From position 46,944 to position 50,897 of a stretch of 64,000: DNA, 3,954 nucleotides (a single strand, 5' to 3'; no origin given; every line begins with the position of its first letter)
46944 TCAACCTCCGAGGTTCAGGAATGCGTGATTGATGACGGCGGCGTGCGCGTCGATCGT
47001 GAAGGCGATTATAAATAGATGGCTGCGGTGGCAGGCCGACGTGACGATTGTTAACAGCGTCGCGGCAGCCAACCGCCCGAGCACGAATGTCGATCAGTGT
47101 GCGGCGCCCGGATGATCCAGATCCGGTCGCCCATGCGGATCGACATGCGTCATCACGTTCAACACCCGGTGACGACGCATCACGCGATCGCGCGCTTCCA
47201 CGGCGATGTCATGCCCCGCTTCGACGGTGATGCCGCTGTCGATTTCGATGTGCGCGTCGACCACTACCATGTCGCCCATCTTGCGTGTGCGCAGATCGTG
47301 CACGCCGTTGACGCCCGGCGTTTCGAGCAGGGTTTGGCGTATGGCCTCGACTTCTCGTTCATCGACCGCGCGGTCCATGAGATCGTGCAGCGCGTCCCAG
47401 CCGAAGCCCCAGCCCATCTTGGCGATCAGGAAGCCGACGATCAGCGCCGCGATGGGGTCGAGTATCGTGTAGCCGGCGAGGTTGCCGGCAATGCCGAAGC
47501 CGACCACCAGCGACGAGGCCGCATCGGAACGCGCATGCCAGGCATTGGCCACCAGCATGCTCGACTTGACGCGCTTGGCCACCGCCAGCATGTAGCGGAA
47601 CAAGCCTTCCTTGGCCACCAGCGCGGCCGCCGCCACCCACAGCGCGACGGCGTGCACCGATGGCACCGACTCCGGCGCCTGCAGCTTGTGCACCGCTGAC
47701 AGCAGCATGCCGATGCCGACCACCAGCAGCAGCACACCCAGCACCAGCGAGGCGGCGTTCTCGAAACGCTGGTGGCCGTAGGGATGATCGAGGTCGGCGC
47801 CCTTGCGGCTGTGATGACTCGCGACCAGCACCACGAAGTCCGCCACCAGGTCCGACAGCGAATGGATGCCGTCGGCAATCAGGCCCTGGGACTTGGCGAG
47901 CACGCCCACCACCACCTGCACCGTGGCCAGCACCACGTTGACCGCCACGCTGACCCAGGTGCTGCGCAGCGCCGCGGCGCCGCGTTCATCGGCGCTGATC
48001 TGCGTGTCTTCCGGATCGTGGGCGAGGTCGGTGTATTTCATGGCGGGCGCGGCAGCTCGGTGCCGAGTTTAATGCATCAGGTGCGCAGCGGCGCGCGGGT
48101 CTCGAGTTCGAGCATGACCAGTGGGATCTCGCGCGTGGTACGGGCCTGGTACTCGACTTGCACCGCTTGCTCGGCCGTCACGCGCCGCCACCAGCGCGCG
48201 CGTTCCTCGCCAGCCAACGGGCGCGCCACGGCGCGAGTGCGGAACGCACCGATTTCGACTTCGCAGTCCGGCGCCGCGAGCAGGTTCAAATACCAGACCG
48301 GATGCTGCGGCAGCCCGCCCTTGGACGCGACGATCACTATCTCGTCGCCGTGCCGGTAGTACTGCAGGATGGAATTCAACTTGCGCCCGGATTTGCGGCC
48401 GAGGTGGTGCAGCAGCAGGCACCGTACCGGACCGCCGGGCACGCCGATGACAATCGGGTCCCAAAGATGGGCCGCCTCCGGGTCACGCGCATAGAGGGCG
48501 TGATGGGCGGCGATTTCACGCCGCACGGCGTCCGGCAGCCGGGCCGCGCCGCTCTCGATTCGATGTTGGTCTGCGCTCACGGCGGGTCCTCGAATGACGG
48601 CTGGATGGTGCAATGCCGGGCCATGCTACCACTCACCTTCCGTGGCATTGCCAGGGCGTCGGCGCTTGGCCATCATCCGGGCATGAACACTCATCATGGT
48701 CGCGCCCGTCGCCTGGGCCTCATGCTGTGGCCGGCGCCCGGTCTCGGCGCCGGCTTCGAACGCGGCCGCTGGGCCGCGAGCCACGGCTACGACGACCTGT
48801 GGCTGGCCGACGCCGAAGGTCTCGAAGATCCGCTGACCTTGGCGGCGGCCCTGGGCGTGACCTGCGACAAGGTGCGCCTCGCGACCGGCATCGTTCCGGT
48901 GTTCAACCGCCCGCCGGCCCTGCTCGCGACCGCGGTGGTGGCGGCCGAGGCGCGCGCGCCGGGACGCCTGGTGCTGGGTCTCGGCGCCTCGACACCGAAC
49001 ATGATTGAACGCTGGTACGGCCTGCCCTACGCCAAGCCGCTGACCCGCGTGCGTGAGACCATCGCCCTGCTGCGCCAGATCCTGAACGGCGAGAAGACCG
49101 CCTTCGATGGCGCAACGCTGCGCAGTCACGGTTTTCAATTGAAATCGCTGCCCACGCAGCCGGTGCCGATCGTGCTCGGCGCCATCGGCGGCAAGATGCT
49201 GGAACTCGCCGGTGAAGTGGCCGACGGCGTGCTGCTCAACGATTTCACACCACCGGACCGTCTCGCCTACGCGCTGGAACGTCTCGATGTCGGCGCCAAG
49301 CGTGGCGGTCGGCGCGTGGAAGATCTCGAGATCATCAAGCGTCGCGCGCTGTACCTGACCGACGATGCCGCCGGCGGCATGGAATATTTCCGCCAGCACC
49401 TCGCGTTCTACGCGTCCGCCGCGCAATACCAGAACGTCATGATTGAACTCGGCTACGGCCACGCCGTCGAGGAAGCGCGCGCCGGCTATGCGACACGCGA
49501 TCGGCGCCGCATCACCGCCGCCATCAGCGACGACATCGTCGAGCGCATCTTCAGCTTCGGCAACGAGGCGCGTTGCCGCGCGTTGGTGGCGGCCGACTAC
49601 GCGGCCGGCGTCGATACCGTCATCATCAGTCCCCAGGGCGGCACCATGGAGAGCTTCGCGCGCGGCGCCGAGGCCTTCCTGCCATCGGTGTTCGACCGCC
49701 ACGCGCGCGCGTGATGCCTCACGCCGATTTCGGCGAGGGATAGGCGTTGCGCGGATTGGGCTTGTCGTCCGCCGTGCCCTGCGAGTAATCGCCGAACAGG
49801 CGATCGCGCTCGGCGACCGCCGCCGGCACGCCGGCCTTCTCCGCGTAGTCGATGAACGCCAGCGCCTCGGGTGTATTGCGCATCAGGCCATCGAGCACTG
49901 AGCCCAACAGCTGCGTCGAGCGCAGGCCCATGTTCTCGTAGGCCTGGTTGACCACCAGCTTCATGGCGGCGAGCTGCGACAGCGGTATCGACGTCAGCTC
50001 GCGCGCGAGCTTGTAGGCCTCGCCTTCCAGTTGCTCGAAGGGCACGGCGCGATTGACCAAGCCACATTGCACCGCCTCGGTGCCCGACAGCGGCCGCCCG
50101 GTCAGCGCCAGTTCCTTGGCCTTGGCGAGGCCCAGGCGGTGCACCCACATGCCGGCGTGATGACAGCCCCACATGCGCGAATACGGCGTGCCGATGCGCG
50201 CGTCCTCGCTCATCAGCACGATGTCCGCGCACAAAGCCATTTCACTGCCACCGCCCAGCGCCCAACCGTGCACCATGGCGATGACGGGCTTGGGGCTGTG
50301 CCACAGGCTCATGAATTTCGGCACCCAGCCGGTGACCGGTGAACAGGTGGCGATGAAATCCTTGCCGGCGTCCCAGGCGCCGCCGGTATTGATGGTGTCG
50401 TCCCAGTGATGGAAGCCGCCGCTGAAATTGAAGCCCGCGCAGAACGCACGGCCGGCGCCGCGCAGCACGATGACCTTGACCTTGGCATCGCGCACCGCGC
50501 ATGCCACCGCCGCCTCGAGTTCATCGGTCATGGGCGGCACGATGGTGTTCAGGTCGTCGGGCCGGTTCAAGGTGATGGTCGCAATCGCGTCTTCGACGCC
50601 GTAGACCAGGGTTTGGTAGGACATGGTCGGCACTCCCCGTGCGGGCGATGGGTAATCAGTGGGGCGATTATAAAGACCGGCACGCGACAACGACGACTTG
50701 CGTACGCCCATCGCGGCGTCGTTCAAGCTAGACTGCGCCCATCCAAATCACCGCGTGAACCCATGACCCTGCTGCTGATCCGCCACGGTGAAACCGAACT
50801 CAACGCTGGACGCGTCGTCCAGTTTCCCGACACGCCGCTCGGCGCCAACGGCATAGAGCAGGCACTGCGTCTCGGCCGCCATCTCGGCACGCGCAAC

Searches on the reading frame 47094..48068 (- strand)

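Call 10: search_protein_families(library=pfam, proteins=[window:47094-48068:-], max_evalue=0.001)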
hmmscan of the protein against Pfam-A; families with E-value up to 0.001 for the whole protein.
window:47094-48068:- (324 aa): 2 families
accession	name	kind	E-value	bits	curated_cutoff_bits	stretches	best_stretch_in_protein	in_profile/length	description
PF01545.26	Cation_efflux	-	1.9e-48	165.3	26.6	1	38-231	2-198/198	Cation efflux family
PF16916.11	ZT_dimer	-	3.3e-23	81.9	26.7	1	236-312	2-78/78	Dimerisation domain of Zinc Transporter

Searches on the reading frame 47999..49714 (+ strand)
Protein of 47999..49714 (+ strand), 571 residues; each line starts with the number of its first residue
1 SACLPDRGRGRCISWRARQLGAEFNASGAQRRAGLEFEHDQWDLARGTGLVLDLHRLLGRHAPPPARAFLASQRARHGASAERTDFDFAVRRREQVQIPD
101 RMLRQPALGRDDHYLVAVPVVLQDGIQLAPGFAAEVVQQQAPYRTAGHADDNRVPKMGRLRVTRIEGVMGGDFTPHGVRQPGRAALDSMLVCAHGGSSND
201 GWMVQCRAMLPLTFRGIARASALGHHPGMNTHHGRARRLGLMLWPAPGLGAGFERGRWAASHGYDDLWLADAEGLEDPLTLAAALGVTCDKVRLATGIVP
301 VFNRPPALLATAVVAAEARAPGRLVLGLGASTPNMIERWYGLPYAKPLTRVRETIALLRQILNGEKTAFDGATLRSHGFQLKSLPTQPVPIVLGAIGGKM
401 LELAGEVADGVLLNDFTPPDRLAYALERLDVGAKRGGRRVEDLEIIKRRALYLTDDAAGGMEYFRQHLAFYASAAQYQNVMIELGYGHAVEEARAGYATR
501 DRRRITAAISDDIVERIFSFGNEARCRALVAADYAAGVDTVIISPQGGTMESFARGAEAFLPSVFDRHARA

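Call 10: search_protein_families(library=pfam, proteins=[window:47999-49714:+], max_evalue=0.001)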
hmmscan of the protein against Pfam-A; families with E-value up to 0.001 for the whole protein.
window:47999-49714:+ (571 aa): 1 family
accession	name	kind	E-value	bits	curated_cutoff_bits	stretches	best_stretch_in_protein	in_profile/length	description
PF00296.26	Bac_luciferase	-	1.3e-56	192.7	27.9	1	254-539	27-313/314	Luciferase-like monooxygenase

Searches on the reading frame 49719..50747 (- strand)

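Call 10: search_protein_families(library=pfam, proteins=[window:49719-50747:-], max_evalue=0.001)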
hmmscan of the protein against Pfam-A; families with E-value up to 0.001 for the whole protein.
window:49719-50747:- (342 aa): 2 families
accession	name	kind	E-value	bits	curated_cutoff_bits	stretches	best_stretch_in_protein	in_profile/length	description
PF00378.25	ECH_1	-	2.7e-41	142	27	1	52-278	3-217/251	Enoyl-CoA hydratase/isomerase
PF16113.10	ECH_2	-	3.4e-22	79.8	27.2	1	56-250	2-187/335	Enoyl-CoA hydratase/isomerase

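Call 80: search_protein_families(library=ncbifam, proteins=[window:49719-50726:-], max_evalue=0.00001)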
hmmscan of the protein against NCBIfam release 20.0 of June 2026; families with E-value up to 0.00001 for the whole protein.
window:49719-50726:- (335 aa): 70 families (the best 25 are shown)
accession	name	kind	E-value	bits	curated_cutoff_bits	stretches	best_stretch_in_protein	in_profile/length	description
NF009125.0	PRK12478.1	equivalog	3.9e-139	462.9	347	1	33-328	2-297/304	crotonase/enoyl-CoA hydratase family protein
NF006128.0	PRK08272.1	subfamily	7.5e-82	275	257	1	34-316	9-303/308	crotonase/enoyl-CoA hydratase family protein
NF006140.0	PRK08290.1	subfamily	1.5e-43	149.1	280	1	35-271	5-249/292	enoyl-CoA hydratase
NF006109.0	PRK08260.1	subfamily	1.8e-39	135.8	320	1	35-246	1-217/296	enoyl-CoA hydratase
NF004857.0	PRK06210.1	equivalog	1.6e-36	126.2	341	1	35-265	5-232/275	enoyl-CoA hydratase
NF004840.0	PRK06190.1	equivalog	2e-34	119.4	253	1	38-265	4-219/260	enoyl-CoA hydratase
NF004517.0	PRK05862.1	equivalog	1.1e-33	116.9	396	1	35-265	1-217/257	enoyl-CoA hydratase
NF051848.1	EnCoAHydtEchA19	equivalog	7.3e-33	114.2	400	1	46-263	8-216/258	enoyl-CoA hydratase EchA19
NF006108.0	PRK08259.1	equivalog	2.6e-32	112.3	273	1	45-261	10-212/256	crotonase/enoyl-CoA hydratase family protein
TIGR02280.1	PaaB1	equivalog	7.2e-32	110.9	345.15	1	42-266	3-217/256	2-(1,2-epoxy-1,2-dihydrophenyl)acetyl-CoA isomerase PaaG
NF004635.0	PRK05981.1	equivalog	1.3e-30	106.8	351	1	35-265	1-226/266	enoyl-CoA hydratase/isomerase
NF006588.0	PRK09120.1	equivalog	1.3e-30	106.6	276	1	36-261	6-223/276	p-hydroxycinnamoyl CoA hydratase/lyase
NF005699.0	PRK07509.1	equivalog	6.4e-30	104.7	249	1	38-265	4-224/267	crotonase/enoyl-CoA hydratase family protein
NF004525.0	PRK05870.1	equivalog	7.5e-30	104.7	285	1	38-264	3-215/249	enoyl-CoA hydratase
NF004796.0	PRK06144.1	subfamily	1.3e-29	103.5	272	1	35-262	5-223/262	enoyl-CoA hydratase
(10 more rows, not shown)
